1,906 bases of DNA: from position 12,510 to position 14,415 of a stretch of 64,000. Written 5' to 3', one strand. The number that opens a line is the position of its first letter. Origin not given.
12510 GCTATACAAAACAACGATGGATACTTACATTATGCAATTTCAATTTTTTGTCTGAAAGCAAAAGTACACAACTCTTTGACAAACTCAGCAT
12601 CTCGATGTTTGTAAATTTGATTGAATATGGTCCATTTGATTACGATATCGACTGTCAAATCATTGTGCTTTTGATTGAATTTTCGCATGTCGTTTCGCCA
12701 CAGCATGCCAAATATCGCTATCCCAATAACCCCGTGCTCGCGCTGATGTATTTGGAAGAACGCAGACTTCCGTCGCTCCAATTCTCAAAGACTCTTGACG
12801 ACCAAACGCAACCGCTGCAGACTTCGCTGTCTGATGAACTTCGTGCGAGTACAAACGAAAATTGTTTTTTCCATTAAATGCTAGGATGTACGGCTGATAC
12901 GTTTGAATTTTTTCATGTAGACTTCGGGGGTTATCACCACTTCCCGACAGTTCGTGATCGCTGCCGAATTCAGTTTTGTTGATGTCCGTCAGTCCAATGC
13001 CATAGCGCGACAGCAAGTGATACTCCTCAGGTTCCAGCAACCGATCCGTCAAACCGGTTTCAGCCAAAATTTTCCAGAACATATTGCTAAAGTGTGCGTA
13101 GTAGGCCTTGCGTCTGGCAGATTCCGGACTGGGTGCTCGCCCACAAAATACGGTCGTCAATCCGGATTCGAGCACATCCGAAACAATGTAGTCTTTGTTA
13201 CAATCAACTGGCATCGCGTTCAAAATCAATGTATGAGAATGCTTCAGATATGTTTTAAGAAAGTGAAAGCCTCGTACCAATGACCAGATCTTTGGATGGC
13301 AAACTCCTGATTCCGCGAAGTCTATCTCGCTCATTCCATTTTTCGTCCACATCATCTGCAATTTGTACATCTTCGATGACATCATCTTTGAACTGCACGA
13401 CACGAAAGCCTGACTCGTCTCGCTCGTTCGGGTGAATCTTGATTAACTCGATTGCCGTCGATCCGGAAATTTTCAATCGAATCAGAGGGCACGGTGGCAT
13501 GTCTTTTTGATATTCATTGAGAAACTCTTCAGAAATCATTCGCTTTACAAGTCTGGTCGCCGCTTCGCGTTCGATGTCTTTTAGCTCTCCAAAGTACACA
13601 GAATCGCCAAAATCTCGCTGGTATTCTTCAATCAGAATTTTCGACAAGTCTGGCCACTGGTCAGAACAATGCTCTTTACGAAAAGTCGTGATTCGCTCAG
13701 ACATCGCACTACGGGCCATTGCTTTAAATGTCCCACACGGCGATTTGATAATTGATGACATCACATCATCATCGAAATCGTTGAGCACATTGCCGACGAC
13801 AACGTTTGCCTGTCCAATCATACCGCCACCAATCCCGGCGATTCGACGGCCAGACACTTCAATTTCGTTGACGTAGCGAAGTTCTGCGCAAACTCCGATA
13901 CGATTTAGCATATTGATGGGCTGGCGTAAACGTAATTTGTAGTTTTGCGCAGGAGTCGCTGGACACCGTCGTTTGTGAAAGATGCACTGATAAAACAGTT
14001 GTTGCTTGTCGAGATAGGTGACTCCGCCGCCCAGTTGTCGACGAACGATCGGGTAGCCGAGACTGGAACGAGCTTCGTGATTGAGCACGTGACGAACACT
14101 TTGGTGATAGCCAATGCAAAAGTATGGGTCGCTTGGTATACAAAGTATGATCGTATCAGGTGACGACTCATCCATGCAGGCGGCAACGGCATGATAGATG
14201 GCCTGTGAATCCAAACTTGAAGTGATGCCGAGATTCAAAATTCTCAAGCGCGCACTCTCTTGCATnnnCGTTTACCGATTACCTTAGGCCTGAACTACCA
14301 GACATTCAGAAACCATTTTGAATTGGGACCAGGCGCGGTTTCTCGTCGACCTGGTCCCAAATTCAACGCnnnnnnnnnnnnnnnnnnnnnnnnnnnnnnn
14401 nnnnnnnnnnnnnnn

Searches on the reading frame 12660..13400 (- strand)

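Call 3: search_protein_families(library=pfam, proteins=[window:12660-13400:-])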
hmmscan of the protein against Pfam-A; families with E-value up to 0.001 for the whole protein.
window:12660-13400:- (246 aa): 1 family
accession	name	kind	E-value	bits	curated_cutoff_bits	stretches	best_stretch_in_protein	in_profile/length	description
PF03167.25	UDG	-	1.3e-09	38.7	24.3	1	82-225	9-125/141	Uracil DNA glycosylase superfamily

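Call 26: search_protein_families(library=ncbifam, proteins=[window:12660-13400:-])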
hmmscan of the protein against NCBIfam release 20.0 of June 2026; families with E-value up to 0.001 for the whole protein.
window:12660-13400:- (246 aa): 3 families
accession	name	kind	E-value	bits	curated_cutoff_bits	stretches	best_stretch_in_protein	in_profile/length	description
NF007570.0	PRK10201.1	equivalog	1.4e-25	90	144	1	73-223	2-146/168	G/U mismatch-specific DNA glycosylase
TIGR00584.1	mug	subfamily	2e-17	63.8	402.6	1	73-229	123-283/328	mismatch-specific thymine-DNA glycosylate (mug)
TIGR04274.1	hypoxanDNAglyco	equivalog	1.1e-08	35.3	80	1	76-190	5-122/150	DNA-deoxyinosine glycosylase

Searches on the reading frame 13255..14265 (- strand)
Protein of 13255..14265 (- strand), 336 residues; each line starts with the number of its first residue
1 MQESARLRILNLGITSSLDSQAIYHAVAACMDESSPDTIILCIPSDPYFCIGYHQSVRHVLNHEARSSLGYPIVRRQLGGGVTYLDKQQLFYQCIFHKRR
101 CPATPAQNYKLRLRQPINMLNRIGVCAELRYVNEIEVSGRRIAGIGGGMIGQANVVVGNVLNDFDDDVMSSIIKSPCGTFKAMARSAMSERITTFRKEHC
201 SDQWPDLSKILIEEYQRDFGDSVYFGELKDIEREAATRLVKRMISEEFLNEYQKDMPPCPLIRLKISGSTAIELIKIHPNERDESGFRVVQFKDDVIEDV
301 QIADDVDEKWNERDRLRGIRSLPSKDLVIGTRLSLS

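Call 3: search_protein_families(library=pfam, proteins=[window:13255-14265:-])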
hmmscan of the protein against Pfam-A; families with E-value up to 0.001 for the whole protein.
window:13255-14265:- (336 aa): 1 family
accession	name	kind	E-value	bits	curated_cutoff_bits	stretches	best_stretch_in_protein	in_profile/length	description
PF21948.1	LplA-B_cat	-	1.6e-23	84.1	27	1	22-196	7-179/200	Lipoyl protein ligase A/B catalytic domain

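Call 26: search_protein_families(library=ncbifam, proteins=[window:13255-14265:-])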
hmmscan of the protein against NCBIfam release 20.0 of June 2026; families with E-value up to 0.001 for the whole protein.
window:13255-14265:- (336 aa): 5 families
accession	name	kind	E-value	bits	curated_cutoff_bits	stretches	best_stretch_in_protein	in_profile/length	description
NF053750.1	LplA_large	exception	3.7e-16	59.3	480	1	22-247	15-242/248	lipoate-protein ligase large subunit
TIGR00545.2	lipoyltrans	equivalog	3.4e-14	52.6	280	1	26-241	16-230/328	lipoate--protein ligase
NF053790.1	LplA_LipA_fuse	exception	2.1e-11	43.1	800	1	22-216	16-206/606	bifunctional lipoate--protein ligase/lipoyl synthase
NF053751.1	LplAB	exception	1.3e-05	24.4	550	1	46-245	140-339/348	lipoate-protein ligase LplAB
NF010922.0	PRK14342.1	equivalog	0.00024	20.5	235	1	24-189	23-180/215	lipoyl(octanoyl) transferase LipB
